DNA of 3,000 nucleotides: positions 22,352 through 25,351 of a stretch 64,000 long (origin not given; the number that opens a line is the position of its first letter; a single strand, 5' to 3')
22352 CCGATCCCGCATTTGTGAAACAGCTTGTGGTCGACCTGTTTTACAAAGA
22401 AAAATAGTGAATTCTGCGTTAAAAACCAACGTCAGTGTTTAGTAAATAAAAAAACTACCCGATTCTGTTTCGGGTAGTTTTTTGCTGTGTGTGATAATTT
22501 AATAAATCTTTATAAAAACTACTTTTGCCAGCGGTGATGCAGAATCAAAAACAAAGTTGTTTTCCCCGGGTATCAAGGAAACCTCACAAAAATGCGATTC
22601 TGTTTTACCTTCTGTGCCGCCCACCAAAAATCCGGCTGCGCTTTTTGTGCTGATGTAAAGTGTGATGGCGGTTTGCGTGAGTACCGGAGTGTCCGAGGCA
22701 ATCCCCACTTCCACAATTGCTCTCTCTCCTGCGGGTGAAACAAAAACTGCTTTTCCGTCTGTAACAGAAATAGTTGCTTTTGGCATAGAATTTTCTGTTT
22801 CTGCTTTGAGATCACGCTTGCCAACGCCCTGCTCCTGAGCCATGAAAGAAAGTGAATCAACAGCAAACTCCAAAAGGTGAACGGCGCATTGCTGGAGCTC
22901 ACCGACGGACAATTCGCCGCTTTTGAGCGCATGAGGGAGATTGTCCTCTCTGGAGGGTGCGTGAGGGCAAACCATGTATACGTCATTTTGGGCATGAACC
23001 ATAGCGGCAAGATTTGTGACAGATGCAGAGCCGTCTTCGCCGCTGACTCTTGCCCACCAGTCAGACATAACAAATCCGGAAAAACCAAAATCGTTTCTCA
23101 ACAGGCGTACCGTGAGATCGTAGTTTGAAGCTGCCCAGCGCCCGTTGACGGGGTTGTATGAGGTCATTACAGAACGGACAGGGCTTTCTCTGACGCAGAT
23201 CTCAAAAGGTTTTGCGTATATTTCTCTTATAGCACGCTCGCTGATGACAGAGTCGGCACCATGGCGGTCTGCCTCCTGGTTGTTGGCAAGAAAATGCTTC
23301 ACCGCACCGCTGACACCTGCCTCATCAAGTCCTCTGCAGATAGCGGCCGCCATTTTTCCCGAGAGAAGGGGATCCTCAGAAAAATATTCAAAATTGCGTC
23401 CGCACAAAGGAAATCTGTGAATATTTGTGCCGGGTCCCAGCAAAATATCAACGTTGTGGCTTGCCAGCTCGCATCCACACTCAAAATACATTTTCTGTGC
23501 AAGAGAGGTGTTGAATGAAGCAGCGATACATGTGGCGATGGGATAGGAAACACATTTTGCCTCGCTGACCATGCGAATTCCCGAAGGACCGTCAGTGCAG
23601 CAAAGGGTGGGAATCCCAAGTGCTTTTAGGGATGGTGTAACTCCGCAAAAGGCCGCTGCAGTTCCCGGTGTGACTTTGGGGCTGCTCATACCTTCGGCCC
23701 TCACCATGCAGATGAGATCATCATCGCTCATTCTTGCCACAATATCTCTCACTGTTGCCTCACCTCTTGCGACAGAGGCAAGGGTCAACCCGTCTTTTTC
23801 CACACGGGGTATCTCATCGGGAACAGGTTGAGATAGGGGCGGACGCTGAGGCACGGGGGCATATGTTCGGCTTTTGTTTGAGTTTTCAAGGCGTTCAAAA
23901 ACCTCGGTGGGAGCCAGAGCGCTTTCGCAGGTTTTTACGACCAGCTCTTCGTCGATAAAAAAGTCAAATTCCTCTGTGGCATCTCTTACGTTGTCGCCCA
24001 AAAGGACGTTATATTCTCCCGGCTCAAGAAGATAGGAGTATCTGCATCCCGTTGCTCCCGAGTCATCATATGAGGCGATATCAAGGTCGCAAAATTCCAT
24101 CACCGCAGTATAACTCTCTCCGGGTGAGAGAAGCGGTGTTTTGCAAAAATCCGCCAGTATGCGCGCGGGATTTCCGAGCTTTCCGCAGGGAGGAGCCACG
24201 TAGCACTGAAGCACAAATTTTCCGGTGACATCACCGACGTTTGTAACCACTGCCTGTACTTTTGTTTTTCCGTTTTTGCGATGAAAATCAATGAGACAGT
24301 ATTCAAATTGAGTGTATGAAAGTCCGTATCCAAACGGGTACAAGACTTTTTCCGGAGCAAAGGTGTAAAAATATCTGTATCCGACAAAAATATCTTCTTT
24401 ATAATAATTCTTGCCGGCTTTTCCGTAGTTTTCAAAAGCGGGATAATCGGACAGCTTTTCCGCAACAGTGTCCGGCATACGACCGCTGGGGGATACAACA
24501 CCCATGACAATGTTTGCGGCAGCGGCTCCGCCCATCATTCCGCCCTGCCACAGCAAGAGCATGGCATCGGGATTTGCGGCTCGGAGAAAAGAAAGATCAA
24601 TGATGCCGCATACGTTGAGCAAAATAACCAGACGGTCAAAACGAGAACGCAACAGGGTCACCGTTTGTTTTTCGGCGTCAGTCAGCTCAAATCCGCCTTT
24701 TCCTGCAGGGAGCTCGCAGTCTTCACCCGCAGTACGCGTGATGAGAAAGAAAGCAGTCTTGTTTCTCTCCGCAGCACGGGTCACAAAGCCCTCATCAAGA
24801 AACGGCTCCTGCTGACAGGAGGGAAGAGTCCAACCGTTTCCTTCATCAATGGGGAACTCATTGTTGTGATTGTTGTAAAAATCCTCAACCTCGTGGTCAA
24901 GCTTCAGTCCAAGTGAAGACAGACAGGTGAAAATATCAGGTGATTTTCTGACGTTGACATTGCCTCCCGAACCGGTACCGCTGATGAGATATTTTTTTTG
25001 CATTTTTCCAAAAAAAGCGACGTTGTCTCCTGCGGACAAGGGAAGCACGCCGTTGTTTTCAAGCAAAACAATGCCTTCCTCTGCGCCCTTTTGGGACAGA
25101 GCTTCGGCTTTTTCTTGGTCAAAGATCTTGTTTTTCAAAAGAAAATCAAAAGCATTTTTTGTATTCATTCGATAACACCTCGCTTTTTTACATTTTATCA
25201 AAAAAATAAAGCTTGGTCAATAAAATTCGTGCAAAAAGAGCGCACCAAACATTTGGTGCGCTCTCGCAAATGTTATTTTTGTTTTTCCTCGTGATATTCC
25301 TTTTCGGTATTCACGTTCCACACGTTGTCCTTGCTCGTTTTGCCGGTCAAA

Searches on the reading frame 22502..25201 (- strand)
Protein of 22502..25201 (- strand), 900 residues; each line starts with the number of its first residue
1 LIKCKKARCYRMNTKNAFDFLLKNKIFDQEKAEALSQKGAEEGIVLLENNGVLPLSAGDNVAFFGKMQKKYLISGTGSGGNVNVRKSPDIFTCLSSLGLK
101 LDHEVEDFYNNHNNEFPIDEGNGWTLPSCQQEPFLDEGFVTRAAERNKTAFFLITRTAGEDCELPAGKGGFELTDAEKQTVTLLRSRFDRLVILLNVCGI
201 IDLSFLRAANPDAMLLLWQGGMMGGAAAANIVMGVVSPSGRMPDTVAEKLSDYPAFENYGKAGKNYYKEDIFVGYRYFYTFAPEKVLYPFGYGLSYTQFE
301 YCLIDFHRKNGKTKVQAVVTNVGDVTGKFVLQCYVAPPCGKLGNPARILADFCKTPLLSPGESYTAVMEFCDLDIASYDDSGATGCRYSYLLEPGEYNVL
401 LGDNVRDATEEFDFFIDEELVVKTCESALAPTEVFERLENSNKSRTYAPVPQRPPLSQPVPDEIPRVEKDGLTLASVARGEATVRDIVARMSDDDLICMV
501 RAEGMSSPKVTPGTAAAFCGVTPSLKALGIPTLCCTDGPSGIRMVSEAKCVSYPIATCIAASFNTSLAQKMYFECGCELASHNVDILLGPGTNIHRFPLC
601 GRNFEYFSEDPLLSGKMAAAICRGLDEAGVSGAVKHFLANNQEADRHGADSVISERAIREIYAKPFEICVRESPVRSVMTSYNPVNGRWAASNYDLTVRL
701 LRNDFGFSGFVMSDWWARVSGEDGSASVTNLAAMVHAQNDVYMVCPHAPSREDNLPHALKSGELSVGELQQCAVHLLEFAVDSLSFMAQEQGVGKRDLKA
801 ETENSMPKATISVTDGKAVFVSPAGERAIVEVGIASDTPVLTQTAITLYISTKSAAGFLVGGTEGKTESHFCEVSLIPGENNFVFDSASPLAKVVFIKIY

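Call 108: list_cluster_members(proteins=[P0180, P0004, P0007, window:22502-25201:-, window:16561-18138:+, window:55644-56954:+, window:38934-41099:+, window:52971-54143:+])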
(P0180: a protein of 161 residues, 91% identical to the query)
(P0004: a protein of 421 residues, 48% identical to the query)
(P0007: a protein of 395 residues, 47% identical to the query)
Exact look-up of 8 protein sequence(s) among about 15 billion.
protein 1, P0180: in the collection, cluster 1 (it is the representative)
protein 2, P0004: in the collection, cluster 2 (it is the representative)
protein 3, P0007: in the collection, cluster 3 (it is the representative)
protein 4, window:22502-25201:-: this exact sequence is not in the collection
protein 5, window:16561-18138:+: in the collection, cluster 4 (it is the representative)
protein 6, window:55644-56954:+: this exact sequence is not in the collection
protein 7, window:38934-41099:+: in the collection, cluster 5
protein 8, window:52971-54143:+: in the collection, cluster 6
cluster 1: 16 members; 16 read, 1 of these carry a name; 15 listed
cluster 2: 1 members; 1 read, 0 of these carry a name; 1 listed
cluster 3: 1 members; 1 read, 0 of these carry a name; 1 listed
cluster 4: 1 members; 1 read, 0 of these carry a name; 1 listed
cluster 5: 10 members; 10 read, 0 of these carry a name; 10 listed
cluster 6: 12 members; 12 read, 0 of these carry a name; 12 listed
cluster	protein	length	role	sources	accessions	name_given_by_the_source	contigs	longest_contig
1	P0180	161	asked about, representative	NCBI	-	-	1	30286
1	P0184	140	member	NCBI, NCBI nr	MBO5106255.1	MAG: DUF4065 domain-containing protein [Clostridia bacterium] | DUF4065 domain-containing protein [Clostridia bacterium]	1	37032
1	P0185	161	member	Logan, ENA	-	-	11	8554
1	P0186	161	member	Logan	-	-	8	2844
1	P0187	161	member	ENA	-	-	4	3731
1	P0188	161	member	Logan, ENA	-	-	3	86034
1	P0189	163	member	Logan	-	-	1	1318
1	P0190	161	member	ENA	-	-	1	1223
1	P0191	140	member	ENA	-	-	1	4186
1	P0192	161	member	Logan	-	-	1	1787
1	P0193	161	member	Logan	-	-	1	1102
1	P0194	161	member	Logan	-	-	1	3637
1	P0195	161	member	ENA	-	-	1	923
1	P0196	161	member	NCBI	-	-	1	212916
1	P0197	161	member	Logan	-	-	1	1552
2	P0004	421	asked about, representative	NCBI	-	-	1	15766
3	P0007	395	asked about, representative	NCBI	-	-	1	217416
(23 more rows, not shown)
